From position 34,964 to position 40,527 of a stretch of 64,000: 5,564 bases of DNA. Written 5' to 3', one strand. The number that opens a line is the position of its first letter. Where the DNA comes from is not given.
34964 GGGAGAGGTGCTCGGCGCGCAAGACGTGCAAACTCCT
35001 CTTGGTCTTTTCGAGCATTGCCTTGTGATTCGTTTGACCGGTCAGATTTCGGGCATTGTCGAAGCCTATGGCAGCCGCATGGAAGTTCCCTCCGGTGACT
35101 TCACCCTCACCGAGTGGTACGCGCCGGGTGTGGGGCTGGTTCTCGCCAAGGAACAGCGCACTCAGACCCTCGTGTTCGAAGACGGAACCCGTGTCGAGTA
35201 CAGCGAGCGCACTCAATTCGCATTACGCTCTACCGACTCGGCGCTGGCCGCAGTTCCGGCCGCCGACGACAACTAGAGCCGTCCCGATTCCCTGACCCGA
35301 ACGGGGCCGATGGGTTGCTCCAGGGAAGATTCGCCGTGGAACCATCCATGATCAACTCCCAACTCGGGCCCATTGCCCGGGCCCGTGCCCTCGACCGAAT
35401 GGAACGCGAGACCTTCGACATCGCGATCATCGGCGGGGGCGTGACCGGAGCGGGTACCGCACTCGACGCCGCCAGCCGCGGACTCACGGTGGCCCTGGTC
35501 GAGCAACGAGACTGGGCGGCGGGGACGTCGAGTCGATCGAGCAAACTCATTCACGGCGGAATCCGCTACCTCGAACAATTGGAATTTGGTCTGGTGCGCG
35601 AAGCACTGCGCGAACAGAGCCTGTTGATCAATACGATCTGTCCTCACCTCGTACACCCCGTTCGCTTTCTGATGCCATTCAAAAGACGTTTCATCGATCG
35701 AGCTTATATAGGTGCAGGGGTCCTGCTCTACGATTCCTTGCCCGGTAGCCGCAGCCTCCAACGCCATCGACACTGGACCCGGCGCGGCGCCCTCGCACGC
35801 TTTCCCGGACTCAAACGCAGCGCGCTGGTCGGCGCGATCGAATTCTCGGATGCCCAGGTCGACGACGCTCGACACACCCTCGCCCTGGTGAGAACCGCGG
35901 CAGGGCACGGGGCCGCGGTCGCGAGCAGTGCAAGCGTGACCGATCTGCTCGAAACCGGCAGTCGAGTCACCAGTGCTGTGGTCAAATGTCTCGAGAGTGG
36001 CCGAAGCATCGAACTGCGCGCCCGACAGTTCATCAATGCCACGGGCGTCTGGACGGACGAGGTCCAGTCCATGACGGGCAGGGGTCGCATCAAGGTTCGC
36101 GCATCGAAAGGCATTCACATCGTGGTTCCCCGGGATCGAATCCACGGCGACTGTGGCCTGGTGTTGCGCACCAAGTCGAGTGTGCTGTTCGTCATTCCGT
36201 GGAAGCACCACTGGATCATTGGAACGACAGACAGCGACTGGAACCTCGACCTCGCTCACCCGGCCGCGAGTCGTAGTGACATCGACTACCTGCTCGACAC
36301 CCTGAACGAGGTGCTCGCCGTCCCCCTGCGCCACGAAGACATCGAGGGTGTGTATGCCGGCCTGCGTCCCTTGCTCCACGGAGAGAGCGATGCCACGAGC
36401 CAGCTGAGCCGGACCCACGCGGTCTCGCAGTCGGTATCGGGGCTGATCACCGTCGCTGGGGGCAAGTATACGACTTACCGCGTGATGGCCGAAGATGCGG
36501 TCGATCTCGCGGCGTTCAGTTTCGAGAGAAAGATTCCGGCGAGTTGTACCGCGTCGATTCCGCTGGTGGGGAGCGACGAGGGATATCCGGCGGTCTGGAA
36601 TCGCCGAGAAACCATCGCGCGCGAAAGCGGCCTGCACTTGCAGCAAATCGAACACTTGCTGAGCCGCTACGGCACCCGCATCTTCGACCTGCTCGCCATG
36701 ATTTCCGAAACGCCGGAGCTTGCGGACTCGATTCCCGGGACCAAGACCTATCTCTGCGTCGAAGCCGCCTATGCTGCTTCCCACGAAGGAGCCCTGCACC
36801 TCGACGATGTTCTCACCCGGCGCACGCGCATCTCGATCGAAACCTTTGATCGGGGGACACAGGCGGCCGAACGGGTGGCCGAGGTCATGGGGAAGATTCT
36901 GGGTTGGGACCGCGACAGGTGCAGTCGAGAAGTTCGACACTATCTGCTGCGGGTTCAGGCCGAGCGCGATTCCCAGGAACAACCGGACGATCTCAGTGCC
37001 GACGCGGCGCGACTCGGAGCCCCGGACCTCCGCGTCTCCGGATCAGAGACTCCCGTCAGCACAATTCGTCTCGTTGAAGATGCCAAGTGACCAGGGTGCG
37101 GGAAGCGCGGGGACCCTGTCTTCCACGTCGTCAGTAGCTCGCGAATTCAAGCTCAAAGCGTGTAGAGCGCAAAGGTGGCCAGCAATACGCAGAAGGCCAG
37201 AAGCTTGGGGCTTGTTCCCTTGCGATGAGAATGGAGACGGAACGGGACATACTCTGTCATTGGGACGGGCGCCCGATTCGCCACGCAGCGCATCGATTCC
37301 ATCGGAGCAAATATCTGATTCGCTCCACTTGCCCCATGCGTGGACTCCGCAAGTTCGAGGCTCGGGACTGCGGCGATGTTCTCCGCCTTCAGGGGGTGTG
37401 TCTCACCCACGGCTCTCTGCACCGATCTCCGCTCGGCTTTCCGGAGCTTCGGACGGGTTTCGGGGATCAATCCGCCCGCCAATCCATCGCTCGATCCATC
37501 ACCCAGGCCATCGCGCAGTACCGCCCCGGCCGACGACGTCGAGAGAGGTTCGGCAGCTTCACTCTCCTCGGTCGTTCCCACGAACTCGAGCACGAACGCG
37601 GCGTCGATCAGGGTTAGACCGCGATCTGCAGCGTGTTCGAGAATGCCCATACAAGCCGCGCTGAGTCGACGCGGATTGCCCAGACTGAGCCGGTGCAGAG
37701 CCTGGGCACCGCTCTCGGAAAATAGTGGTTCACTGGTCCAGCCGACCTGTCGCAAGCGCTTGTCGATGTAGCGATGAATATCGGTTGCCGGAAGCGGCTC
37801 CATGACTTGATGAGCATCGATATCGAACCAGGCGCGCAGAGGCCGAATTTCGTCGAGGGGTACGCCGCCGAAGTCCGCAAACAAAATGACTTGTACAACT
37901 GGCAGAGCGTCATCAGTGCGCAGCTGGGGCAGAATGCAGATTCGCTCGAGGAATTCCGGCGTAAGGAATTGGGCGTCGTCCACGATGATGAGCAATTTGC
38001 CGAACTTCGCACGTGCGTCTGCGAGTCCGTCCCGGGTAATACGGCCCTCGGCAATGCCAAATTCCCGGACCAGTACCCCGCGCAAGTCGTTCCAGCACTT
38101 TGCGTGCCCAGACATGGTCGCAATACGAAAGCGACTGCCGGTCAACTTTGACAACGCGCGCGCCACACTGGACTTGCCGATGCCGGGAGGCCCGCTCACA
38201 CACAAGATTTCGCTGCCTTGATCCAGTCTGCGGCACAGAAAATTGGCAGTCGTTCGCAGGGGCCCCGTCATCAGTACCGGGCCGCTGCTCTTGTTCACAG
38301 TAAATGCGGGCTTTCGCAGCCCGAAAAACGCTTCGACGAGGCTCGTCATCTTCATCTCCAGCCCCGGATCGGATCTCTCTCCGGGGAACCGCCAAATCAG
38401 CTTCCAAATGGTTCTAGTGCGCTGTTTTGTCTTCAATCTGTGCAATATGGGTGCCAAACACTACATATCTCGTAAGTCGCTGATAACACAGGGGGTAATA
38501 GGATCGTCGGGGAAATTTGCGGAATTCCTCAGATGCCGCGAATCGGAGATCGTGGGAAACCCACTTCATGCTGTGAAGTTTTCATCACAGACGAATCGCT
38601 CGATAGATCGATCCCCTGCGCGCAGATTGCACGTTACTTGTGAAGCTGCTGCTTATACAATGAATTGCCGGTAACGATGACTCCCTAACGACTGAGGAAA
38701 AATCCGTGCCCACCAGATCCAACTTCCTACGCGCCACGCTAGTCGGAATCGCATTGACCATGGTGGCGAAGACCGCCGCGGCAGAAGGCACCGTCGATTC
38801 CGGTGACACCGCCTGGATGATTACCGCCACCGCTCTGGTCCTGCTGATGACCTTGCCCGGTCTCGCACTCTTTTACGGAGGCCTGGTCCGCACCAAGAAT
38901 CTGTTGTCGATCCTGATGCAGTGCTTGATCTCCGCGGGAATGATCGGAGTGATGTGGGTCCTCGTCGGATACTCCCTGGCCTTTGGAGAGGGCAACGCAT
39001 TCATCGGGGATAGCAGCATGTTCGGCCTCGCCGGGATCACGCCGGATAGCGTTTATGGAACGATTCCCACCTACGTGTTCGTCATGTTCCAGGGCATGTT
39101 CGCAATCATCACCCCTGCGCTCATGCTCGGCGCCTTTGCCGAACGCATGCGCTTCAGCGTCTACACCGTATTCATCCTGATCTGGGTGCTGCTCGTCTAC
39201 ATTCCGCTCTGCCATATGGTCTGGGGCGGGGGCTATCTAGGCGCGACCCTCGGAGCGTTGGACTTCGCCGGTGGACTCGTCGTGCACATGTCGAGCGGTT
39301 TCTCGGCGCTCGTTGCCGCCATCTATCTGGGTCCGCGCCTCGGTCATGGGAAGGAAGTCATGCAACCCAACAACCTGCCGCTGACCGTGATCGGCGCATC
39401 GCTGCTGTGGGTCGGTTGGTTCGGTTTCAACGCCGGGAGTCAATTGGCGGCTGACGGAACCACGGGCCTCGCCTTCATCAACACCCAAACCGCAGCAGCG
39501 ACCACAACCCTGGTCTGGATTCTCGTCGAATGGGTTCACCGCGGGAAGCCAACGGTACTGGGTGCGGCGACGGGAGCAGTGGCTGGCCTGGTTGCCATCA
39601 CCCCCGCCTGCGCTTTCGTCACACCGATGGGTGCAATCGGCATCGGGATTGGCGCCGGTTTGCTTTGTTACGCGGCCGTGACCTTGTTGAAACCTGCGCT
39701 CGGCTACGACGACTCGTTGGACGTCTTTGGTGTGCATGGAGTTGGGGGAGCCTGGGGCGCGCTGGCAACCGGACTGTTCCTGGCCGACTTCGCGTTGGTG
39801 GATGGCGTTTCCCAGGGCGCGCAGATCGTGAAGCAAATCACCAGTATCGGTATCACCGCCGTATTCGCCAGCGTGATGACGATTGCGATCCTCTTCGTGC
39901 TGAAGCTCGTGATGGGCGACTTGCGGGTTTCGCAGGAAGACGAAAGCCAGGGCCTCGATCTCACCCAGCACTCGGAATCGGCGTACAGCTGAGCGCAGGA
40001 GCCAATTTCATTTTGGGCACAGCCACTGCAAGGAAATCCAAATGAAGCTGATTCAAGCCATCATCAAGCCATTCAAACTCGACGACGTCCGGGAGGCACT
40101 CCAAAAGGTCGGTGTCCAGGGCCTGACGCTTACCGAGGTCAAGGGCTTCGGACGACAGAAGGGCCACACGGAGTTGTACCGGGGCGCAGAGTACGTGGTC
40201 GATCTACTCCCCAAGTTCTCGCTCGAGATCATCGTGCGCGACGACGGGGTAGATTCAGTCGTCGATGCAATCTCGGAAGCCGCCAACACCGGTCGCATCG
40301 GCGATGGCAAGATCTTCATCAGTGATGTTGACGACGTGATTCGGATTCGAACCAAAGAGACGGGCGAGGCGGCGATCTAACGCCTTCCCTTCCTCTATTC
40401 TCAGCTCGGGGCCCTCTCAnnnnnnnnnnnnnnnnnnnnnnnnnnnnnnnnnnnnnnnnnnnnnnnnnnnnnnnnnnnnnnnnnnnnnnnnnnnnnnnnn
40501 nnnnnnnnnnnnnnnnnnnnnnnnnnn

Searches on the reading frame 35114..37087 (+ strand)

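Call 36: search_protein_families(library=pfam, proteins=[window:35114-37087:+], max_evalue=0.0001)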
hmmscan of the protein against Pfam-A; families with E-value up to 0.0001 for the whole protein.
window:35114-37087:+ (658 aa): 5 families
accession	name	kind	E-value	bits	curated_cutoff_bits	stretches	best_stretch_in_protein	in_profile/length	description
PF01266.30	DAO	-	1.3e-53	183.2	27.9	1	102-456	1-353/353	FAD dependent oxidoreductase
PF16901.10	DAO_C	-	1e-34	119.6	31.4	1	477-602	1-125/126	C-terminal domain of alpha-glycerophosphate oxidase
PF12831.13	FAD_oxidored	-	9.9e-10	38.7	27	1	102-167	1-67/416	FAD dependent oxidoreductase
PF00890.30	FAD_binding_2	-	8.1e-09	35.6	20.4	1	102-321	1-213/414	FAD binding domain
PF01494.25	FAD_binding_3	-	1.6e-06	28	22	1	102-365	3-220/349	FAD binding domain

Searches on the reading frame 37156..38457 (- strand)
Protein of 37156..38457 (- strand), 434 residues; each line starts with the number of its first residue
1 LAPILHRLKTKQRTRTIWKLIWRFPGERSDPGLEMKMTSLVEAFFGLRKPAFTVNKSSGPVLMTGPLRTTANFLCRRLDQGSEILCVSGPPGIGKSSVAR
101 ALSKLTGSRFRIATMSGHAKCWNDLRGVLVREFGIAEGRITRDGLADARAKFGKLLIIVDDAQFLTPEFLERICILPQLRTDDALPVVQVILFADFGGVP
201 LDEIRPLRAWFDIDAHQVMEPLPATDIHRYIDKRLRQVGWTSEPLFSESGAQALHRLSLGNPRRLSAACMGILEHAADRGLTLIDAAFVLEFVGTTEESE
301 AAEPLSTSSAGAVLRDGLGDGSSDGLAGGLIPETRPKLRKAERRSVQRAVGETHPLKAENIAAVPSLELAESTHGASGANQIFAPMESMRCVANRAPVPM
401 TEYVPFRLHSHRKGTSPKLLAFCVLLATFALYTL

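Call 37: search_protein_families(library=pfam, proteins=[window:37156-38457:-], max_evalue=0.0001)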
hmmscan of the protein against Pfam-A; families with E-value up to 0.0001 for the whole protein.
window:37156-38457:- (434 aa): 2 families
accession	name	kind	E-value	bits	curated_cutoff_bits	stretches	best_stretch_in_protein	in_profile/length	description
PF13401.12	AAA_22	-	4e-10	40.6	27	1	81-192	4-120/130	AAA domain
PF13191.12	AAA_16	-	1.1e-06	29.7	32.6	1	71-119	13-60/167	AAA ATPase domain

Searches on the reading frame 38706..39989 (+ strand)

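Call 37: search_protein_families(library=pfam, proteins=[window:38706-39989:+], max_evalue=0.0001)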
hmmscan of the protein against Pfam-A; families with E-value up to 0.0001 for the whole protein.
window:38706-39989:+ (428 aa): 1 family
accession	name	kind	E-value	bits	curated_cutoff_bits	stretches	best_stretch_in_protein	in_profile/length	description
PF00909.26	Ammonium_transp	-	2e-121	405.9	23.2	1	36-427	1-399/399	Ammonium Transporter Family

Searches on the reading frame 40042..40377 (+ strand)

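Call 61: search_protein_families(library=pfam, proteins=[window:40042-40377:+], max_evalue=0.001)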
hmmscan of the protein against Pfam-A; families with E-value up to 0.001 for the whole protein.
window:40042-40377:+ (112 aa): 1 family
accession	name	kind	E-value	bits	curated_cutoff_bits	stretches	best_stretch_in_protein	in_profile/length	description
PF00543.27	P-II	-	3.5e-33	114.4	25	1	1-106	1-102/102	Nitrogen regulatory protein P-II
